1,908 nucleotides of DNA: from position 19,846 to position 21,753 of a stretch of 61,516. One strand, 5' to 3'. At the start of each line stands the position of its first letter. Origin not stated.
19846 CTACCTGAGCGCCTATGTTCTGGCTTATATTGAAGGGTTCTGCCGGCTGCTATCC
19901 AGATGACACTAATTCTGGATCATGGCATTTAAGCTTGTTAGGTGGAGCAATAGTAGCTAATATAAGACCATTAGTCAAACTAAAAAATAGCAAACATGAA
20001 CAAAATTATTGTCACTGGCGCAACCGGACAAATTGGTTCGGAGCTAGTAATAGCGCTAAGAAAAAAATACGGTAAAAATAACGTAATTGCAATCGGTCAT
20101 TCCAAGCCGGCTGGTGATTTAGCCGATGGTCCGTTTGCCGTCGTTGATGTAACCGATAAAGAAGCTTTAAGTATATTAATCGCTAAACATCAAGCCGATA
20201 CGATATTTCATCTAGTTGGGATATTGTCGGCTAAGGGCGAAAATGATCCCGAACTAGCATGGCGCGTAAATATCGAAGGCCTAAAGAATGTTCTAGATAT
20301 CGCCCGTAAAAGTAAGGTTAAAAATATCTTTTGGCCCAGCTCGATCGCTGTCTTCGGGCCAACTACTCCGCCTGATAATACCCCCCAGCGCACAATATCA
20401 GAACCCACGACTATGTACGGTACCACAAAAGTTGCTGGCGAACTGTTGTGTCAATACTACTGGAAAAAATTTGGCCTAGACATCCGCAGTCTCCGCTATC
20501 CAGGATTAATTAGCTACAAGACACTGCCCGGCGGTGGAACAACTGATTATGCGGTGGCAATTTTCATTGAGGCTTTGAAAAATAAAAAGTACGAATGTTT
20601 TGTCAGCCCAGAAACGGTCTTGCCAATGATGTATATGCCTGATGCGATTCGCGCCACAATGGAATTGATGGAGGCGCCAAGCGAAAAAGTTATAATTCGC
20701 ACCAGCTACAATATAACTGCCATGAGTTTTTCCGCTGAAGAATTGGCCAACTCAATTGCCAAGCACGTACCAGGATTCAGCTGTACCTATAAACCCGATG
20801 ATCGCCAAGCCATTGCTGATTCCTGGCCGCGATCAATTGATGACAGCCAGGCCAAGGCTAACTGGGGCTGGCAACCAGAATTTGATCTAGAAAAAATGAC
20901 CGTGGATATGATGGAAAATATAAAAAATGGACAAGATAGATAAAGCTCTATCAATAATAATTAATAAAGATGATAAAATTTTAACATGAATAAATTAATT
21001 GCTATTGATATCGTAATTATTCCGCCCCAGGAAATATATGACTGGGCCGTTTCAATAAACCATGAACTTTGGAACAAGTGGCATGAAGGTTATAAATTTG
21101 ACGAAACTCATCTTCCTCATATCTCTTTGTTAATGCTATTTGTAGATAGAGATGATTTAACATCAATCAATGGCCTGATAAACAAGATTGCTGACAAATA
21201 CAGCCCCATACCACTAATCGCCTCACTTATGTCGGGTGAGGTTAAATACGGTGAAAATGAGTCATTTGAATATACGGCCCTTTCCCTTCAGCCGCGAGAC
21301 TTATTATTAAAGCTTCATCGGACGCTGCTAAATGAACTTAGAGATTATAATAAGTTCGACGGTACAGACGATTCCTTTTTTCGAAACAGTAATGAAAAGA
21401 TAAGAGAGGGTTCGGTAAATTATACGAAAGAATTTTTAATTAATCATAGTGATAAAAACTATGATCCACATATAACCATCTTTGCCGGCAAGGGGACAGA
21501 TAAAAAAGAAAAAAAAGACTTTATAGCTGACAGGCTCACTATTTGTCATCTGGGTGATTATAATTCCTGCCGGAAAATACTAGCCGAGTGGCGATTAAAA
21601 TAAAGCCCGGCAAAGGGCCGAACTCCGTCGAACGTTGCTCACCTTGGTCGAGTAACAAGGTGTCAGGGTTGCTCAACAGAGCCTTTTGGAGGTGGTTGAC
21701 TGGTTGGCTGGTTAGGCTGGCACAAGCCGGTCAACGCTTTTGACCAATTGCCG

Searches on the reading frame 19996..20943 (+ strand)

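Call 7: search_protein_families(library=pfam, proteins=[window:19996-20943:+])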
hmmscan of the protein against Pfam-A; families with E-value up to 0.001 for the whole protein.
window:19996-20943:+ (315 aa): 8 families
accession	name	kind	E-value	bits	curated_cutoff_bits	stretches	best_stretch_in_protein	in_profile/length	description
PF01370.27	Epimerase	-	4.8e-34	118.3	20.9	1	4-233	1-233/240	NAD dependent epimerase/dehydratase family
PF16363.11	GDP_Man_Dehyd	-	4.3e-20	72.9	27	1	5-305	1-332/332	GDP-mannose 4,6 dehydratase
PF04321.23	RmlD_sub_bind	-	1.2e-13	51.2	27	1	3-155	2-139/287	RmlD substrate binding domain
PF01073.25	3Beta_HSD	-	1.3e-10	41.3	22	1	5-146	1-151/280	3-beta hydroxysteroid dehydrogenase/isomerase family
PF02719.21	Polysacc_synt_2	-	2e-09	37.5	20.2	1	4-113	1-125/293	Polysaccharide biosynthesis protein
PF07993.18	NAD_binding_4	-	1.8e-08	34.3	20.1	1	65-205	87-241/258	Male sterility protein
PF13460.12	NAD_binding_10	-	6.3e-06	26.6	27.2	1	8-124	1-106/184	NAD(P)H-binding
PF05368.20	NmrA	-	0.00011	22.4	27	1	2-115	3-106/298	NmrA-like family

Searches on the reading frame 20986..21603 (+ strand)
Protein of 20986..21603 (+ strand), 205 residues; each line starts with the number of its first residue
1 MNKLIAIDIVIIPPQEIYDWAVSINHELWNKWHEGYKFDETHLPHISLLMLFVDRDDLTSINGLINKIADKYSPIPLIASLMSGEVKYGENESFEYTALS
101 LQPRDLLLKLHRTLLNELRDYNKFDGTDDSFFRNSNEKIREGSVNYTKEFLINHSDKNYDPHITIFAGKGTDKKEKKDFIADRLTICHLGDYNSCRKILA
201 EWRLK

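Call 7: search_protein_families(library=pfam, proteins=[window:20986-21603:+])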
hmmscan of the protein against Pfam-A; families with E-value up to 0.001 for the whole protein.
window:20986-21603:+ (205 aa): 1 family
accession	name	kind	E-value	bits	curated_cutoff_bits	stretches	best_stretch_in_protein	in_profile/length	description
PF13563.12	2_5_RNA_ligase2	-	2.9e-06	27.8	27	1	37-167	19-115/152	2'-5' RNA ligase superfamily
